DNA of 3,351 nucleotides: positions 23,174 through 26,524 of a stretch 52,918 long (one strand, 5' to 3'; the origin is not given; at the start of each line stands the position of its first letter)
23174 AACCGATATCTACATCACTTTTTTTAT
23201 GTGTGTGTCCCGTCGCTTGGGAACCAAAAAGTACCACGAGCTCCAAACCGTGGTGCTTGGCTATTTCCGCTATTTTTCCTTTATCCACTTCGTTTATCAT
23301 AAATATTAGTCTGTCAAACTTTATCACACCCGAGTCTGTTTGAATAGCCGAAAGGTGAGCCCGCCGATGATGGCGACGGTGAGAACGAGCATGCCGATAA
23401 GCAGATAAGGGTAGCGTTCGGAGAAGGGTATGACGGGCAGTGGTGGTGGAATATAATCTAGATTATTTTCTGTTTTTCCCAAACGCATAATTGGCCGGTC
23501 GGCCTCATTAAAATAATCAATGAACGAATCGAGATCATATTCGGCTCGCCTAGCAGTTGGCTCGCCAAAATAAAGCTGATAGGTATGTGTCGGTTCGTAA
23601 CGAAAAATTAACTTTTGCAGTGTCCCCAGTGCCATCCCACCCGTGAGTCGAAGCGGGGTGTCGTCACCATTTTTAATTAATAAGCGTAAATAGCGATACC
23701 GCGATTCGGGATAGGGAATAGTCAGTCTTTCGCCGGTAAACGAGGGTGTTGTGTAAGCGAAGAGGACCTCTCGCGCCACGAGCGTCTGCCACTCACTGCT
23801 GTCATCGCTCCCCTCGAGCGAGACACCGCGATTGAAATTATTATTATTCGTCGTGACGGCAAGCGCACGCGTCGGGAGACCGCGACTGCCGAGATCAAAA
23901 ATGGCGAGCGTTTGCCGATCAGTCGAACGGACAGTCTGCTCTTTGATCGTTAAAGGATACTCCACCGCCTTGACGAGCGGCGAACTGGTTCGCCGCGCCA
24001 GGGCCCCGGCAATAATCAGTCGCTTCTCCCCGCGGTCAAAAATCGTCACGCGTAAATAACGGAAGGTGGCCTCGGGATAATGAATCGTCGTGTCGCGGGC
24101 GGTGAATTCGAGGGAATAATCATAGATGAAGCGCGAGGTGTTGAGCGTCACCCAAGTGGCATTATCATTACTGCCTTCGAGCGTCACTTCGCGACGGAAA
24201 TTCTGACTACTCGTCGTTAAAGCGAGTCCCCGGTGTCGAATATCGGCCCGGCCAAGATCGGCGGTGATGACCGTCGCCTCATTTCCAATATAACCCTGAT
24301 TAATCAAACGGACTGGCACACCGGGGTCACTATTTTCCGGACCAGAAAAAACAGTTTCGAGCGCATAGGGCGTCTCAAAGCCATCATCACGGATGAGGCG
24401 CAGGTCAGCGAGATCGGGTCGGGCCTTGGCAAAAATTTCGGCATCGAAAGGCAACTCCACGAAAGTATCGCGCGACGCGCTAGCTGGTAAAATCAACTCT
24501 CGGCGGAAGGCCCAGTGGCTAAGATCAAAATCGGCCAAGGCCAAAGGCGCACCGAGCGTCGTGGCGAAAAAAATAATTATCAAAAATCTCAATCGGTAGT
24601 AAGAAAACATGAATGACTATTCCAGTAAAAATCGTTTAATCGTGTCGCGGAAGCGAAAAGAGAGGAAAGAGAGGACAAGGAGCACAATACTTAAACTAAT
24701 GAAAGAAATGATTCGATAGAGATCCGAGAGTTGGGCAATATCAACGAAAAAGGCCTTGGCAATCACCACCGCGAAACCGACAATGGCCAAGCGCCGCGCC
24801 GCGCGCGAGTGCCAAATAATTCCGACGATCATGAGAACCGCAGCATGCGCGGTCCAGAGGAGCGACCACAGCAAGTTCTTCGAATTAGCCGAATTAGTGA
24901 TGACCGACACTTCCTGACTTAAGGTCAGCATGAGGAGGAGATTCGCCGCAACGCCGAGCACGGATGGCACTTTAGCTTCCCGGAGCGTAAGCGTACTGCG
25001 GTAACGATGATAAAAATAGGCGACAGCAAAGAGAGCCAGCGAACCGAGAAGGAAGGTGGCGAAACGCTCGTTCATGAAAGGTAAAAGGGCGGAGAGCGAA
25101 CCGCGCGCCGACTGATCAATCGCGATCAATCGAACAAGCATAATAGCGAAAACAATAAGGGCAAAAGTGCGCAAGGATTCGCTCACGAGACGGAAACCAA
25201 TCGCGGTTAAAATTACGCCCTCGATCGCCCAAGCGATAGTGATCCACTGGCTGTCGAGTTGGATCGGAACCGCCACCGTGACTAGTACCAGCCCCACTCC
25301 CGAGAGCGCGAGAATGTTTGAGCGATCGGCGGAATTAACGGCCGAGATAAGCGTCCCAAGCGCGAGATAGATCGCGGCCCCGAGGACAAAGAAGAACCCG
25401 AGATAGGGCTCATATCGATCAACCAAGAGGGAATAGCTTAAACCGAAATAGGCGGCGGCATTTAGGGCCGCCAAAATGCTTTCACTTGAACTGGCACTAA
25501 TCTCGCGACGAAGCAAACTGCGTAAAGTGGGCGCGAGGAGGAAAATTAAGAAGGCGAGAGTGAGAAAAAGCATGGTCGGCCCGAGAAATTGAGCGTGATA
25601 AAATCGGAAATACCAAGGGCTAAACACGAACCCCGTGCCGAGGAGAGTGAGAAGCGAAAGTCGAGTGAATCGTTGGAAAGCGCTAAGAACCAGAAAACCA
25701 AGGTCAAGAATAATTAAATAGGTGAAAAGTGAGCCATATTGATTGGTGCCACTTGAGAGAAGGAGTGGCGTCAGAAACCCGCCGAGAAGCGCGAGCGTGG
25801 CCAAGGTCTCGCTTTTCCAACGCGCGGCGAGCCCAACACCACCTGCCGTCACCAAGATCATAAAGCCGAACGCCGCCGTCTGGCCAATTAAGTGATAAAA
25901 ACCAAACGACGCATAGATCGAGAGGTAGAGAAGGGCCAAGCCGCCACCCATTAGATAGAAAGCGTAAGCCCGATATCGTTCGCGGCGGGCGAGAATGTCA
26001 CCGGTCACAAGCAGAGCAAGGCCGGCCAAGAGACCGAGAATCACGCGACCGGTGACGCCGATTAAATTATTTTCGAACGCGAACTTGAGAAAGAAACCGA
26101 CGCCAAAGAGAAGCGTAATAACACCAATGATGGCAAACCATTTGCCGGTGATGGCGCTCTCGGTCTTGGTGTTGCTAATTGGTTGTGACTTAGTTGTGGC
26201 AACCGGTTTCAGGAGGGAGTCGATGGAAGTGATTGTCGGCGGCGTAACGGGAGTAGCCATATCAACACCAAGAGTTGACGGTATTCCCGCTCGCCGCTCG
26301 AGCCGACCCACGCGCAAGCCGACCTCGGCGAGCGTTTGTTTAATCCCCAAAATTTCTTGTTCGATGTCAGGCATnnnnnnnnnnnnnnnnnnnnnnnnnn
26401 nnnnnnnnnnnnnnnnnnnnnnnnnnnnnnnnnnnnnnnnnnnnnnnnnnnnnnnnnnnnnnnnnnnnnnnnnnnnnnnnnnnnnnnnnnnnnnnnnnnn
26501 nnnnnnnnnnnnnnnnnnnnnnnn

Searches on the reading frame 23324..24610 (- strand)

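Call 58: search_protein_families(library=pfam, proteins=[window:23324-24610:-], max_evalue=0.001)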
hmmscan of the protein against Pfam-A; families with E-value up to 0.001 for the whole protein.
window:23324-24610:- (428 aa): 3 families
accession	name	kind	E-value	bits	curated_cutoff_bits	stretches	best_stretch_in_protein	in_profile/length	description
PF13163.11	DUF3999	-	7.7e-17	62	30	1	123-422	124-424/424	Protein of unknown function (DUF3999)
PF00754.31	F5_F8_type_C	-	5.8e-06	26.9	28.2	0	132-193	53-115/127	F5/8 type C domain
PF22633.2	F5_F8_type_C_2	-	0.00059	20.8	27.8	0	129-188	37-91/91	NedA-like, galactose-binding domain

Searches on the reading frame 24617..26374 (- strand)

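Call 58: search_protein_families(library=pfam, proteins=[window:24617-26374:-], max_evalue=0.001)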
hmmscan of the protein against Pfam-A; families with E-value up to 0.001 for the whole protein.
window:24617-26374:- (585 aa): 1 family
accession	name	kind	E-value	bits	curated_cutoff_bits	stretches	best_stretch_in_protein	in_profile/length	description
PF10101.14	DUF2339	-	1.3e-81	275.7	33.6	2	77-494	2-426/659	Predicted membrane protein (DUF2339)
